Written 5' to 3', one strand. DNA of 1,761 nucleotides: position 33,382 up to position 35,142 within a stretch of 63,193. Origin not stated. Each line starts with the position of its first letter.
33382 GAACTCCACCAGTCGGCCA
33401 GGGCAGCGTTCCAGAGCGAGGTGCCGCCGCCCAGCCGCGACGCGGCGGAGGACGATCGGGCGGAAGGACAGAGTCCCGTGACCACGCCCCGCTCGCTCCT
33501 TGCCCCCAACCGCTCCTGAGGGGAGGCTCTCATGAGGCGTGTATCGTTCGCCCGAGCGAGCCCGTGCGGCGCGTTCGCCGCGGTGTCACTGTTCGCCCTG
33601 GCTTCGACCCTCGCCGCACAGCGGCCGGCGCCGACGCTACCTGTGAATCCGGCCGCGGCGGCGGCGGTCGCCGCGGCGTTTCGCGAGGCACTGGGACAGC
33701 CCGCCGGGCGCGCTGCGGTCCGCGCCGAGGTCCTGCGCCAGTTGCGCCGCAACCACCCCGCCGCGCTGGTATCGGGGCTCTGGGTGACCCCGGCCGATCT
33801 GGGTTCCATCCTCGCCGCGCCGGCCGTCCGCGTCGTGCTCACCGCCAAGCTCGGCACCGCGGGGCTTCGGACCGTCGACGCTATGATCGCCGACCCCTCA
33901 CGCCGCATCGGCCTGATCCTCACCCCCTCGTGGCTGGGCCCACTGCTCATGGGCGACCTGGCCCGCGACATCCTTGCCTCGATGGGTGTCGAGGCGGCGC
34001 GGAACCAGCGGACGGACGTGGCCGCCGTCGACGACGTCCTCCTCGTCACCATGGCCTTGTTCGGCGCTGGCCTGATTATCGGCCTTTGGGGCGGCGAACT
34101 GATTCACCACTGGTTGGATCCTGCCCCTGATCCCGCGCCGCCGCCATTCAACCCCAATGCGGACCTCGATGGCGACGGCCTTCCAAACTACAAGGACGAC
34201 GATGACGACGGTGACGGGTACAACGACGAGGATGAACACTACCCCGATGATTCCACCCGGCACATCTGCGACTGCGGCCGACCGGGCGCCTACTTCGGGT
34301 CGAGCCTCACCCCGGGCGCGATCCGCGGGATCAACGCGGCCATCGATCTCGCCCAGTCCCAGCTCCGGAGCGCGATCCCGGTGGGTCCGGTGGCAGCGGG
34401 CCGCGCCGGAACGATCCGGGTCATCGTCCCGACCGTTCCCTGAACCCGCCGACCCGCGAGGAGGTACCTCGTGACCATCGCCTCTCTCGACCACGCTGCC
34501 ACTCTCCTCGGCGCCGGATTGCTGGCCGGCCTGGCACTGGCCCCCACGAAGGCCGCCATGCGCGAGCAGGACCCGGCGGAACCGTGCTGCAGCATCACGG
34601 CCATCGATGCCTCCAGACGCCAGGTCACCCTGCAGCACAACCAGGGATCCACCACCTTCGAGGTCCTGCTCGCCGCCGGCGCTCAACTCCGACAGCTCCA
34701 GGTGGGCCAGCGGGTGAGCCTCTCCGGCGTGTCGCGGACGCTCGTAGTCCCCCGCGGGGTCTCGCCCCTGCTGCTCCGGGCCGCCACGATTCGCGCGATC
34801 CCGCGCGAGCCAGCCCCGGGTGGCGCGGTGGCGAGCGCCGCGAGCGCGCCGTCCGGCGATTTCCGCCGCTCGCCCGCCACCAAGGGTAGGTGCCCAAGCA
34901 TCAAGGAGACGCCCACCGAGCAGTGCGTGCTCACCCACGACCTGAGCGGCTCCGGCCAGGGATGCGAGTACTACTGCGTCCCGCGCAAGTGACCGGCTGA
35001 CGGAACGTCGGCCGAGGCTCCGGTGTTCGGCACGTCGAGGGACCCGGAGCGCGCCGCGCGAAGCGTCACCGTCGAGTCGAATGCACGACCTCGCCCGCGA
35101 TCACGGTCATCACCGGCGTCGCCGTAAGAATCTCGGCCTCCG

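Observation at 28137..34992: SARP/BTAD-TPR regulator divergent from a four-gene secreted 'PCC-module' operon of unknown function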

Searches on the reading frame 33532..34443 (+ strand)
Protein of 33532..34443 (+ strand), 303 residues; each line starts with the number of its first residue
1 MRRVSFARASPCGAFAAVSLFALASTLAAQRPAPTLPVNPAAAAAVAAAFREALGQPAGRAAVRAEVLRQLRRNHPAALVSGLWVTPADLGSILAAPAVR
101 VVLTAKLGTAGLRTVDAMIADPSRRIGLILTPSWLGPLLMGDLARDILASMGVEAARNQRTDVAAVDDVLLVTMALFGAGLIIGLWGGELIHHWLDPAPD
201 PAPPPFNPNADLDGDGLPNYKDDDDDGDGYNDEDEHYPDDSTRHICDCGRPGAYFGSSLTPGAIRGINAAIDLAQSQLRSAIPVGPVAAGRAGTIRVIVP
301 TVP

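Call 3: search_protein_families(library=pfam, proteins=[window:33532-34443:+], max_evalue=0.1)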
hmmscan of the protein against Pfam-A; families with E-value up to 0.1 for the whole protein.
window:33532-34443:+ (303 aa): 0 families

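Call 4: search_protein_families(library=ncbifam, proteins=[window:33532-34443:+], max_evalue=0.1)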
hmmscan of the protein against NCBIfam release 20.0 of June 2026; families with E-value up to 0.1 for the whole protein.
window:33532-34443:+ (303 aa): 1 family
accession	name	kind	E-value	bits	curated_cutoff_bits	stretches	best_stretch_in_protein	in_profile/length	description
NF053691.1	BamM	equivalog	0.0045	16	315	1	204-235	259-290/376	BamM family beta-barrel-assembly machinery protein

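Call 64: find_homologous_proteins(query=window:33532-34443:+, max_evalue=0.001)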
Query window:33532-34443:+ (303 aa): 6 proteins with E <= 0.001 among 8000 candidates.
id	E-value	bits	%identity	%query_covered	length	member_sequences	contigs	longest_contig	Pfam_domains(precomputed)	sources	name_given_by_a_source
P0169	2.0e-193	659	100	100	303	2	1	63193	-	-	-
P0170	2.5e-64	236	43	82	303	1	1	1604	-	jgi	jgi:hypothetical protein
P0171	2.9e-49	186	39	86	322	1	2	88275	-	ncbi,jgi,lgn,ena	-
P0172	5.7e-49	185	39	86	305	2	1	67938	-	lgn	-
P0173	2.6e-48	183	40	85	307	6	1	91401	-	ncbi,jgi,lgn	-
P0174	3.8e-45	173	38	86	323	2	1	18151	-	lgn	-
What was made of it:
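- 33532..34443 (+): Gene C: a 303-aa exported protein with a TSP3-like acidic Ca-binding-type stretch (34162-34251) and an ICDCGR motif (CDC at 34267-34275). Only 5 homologs were found in 5.8 billion proteins (call 64).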

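Call 65: find_encoding_contigs(protein=P0171, flank=8000, max_places=2)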
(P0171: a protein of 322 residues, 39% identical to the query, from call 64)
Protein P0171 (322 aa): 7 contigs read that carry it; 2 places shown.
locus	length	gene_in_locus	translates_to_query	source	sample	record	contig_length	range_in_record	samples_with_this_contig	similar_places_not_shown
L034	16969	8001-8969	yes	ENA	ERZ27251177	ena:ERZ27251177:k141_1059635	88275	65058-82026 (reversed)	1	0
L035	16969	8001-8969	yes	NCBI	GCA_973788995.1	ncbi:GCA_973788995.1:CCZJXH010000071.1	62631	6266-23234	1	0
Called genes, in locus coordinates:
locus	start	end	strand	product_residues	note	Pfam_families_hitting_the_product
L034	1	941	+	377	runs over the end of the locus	PF01266:DAO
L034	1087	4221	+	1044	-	PF17766:fn3_6 (faint)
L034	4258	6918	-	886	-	PF00486:Trans_reg_C (faint), PF03704:BTAD, PF07719:TPR_2 (faint), PF13414:TPR_11 (faint)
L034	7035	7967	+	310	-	-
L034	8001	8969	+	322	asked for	-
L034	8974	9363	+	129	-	-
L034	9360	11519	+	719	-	-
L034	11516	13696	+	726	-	PF00882:Zn_dep_PLPC (weak)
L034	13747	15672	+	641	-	PF14870:PSII_BNR (weak), PF15902:Sortilin-Vps10 (faint), PF02012:BNR (faint)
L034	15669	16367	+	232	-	-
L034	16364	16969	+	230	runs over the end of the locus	-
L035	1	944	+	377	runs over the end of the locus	PF01266:DAO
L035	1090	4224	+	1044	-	PF17766:fn3_6 (faint)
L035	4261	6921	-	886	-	PF00486:Trans_reg_C (faint), PF03704:BTAD, PF07719:TPR_2 (faint), PF13414:TPR_11 (faint)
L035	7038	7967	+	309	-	-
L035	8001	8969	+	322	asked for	-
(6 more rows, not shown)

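Call 66: find_encoding_contigs(protein=P0173, flank=8000, max_places=2)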
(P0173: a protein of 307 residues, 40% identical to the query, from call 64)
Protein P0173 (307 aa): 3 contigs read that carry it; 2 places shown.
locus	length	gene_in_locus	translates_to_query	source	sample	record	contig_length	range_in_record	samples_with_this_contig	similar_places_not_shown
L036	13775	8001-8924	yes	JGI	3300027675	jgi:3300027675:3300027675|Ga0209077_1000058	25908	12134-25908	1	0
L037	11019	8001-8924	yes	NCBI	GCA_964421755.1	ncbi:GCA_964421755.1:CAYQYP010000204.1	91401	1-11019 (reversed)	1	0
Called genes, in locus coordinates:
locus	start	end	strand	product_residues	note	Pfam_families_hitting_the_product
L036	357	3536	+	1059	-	PF13620:CarboxypepD_reg, PF13715:CarbopepD_reg_2 (weak), PF25183:OMP_b-brl_4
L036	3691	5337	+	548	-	PF01839:FG-GAP (faint), PF13517:FG-GAP_3, PF07593:UnbV_ASPIC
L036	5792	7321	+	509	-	PF14870:PSII_BNR, PF15902:Sortilin-Vps10 (faint)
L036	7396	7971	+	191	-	-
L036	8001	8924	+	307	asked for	-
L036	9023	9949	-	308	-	-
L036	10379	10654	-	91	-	-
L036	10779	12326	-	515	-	-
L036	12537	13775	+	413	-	?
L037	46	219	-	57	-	-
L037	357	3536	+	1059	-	PF13620:CarboxypepD_reg, PF13715:CarbopepD_reg_2 (weak), PF25183:OMP_b-brl_4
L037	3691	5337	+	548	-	PF01839:FG-GAP (faint), PF13517:FG-GAP_3, PF07593:UnbV_ASPIC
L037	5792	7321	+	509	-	PF14870:PSII_BNR, PF15902:Sortilin-Vps10 (faint)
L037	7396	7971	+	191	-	-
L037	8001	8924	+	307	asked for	-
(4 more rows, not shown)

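Call 72: search_protein_families(library=padloc, proteins=[window:33532-34443:+], max_evalue=0.01)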
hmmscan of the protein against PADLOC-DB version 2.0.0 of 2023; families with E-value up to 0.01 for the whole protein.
window:33532-34443:+ (303 aa): 0 families

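Call 87: search_solved_structures(query=window:33532-34443:+, max_evalue=1, show_alignments=1)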
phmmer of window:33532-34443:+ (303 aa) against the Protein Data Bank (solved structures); distinct sequences matched with E-value up to 1: 1.
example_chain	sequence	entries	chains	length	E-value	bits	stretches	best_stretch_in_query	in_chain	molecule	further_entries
9n2d_D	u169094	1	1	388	0.22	14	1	191-233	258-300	Bam M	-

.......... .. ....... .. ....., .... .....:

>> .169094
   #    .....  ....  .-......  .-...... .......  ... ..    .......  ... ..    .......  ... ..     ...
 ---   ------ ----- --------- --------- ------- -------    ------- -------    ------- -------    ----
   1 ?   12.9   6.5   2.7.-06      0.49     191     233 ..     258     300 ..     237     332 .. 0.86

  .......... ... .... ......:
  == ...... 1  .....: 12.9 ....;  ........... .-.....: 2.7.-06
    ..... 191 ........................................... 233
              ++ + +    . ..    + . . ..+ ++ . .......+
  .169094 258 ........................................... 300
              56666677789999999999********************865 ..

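Call 96: search_protein_families(library=pfam, proteins=[window:33532-34443:+], max_evalue=10)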
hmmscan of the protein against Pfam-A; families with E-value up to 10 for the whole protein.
window:33532-34443:+ (303 aa): 1 family
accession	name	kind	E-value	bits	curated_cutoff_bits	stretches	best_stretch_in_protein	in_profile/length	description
PF18884.5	TSP3_bac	-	0.17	12.2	25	1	224-235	1-12/22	Bacterial TSP3 repeat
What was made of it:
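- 33532..34443 (+): Bacterial TSP3 scores only 12 bits (call 96).
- On Bacterial TSP3 Ca-binding repeat (PF18884), gene C: PF18884 scores 12.2 bits against a cutoff of 25 (call 96).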

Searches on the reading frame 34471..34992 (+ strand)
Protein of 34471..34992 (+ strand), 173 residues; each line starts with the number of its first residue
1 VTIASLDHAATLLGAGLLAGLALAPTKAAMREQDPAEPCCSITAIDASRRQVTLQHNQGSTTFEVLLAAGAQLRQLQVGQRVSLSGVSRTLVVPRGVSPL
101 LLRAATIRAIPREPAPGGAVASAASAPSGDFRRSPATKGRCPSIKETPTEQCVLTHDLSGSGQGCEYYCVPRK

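Call 3: search_protein_families(library=pfam, proteins=[window:34471-34992:+], max_evalue=0.1)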
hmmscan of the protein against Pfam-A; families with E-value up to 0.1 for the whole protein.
window:34471-34992:+ (173 aa): 1 family
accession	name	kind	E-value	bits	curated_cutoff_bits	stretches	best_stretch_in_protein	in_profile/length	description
PF11604.15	CusF_Ec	-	0.028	14.7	27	0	42-84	8-56/72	Copper binding periplasmic protein CusF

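Call 4: search_protein_families(library=ncbifam, proteins=[window:34471-34992:+], max_evalue=0.1)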
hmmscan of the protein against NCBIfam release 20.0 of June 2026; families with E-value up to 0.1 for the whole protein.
window:34471-34992:+ (173 aa): 0 families

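Call 72: search_protein_families(library=padloc, proteins=[window:34471-34992:+], max_evalue=0.01)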
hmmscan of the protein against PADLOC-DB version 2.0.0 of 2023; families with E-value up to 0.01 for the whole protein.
window:34471-34992:+ (173 aa): 0 families

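Call 88: find_homologous_proteins(query=window:34471-34992:+, max_evalue=0.001)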
Query window:34471-34992:+ (173 aa): 6 proteins with E <= 0.001 among 2742 candidates.
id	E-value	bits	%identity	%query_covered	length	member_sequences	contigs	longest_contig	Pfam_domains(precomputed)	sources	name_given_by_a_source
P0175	4.7e-105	366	100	100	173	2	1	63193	-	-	-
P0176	5.1e-84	298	83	100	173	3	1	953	-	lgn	-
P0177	1.1e-71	258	79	88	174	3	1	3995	-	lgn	-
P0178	3.6e-37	146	47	98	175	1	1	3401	-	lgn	-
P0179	3.9e-28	116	42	79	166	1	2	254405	-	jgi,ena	-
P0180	6.3e-25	106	45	92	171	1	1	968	-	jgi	jgi:hypothetical protein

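Call 90: find_encoding_contigs(protein=P0179, flank=9000, max_places=1)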
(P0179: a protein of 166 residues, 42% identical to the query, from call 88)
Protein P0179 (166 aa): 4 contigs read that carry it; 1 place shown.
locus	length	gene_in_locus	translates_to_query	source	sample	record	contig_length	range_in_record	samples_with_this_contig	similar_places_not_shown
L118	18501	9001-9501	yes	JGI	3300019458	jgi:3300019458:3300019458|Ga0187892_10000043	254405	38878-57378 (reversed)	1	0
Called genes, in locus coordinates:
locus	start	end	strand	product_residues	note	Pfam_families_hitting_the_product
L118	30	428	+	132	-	PF00903:Glyoxalase (faint), PF22677:Ble-like_N (weak)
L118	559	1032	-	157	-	-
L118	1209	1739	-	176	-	PF01850:PIN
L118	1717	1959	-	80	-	PF19891:DUF6364 (weak)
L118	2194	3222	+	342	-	PF01547:SBP_bac_1, PF13531:SBP_bac_11, PF13416:SBP_bac_8, PF13343:SBP_bac_6 (weak)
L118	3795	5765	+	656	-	PF10282:Lactonase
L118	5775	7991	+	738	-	PF00082:Peptidase_S8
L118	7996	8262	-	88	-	-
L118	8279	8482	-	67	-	-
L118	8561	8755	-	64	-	-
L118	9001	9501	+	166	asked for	-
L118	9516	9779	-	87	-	-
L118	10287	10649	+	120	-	-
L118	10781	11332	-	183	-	PF07298:NnrU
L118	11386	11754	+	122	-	PF00903:Glyoxalase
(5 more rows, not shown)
